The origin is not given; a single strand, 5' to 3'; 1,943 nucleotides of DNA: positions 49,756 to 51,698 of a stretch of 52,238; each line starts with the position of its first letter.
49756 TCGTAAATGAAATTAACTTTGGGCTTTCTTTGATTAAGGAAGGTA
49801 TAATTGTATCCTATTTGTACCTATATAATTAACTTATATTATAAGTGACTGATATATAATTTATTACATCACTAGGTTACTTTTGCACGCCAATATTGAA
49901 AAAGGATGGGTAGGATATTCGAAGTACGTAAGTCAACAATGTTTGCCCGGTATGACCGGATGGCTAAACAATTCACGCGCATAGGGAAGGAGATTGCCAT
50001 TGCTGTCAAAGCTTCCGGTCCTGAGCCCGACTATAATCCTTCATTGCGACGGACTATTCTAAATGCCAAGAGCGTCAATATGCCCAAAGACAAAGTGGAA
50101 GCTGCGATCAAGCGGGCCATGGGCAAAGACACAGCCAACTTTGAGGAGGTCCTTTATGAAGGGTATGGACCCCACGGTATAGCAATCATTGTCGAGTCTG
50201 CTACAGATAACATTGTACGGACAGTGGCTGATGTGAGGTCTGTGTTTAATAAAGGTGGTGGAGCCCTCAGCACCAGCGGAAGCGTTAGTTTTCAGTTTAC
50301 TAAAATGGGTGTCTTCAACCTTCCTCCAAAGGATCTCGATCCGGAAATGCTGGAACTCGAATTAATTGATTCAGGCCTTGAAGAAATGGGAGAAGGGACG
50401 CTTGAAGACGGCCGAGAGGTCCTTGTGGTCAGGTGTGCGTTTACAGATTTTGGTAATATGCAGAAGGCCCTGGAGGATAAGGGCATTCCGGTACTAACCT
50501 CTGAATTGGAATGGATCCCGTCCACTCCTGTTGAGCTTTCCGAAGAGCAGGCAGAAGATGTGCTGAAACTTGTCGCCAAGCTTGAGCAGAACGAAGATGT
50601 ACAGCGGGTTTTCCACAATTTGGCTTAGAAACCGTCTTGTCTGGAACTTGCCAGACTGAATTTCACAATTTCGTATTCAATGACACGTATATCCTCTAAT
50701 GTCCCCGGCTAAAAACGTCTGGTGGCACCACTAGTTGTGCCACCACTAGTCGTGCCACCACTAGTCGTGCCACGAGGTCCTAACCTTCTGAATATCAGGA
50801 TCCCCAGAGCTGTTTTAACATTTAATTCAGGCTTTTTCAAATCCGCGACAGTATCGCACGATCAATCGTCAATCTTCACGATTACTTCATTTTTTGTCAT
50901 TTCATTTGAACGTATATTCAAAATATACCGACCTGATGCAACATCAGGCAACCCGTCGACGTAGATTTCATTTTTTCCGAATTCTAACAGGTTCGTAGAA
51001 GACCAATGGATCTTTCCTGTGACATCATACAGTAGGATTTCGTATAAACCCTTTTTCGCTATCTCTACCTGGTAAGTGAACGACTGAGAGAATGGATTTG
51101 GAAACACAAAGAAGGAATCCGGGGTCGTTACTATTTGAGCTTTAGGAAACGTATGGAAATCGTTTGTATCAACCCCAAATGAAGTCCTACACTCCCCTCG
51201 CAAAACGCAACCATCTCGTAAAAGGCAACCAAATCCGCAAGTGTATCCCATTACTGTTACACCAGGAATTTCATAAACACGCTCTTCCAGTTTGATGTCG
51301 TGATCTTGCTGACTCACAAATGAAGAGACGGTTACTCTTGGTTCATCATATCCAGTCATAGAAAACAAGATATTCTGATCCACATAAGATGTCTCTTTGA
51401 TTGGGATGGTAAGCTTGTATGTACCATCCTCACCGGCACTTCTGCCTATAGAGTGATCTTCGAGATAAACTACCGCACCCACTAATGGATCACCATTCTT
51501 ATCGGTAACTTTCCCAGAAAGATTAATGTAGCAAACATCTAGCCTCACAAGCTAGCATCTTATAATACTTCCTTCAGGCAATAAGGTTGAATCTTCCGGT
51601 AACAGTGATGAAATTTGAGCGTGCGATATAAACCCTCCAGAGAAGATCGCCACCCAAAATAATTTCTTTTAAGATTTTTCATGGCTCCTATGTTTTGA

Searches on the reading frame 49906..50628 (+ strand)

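Call 68: search_protein_families(library=pfam, proteins=[window:49906-50628:+], max_evalue=0.0001)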
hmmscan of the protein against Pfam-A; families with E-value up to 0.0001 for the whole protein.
window:49906-50628:+ (240 aa): 2 families
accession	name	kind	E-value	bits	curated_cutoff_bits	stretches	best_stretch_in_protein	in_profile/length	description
PF01709.26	Transcrip_reg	-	4.7e-52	176.4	27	1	79-239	1-160/160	TACO1/YebC second and third domain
PF20772.2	TACO1_YebC_N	-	2.8e-21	76.2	36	1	5-74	3-73/73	TACO1/YebC protein N-terminal domain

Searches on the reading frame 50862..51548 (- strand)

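Call 68: search_protein_families(library=pfam, proteins=[window:50862-51548:-], max_evalue=0.0001)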
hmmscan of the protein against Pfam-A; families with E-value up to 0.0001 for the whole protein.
window:50862-51548:- (228 aa): 3 families
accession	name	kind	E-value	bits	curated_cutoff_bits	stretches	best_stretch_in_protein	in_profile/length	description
PF13715.12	CarbopepD_reg_2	-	6.3e-11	42.6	32.2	1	10-99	1-88/88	CarboxypepD_reg-like domain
PF18962.6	Por_Secre_tail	-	4.9e-07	30.4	27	1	148-223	1-74/75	Secretion system C-terminal sorting domain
PF13620.12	CarboxypepD_reg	-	4.3e-06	27.4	32.3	1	10-71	2-63/82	Carboxypeptidase regulatory-like domain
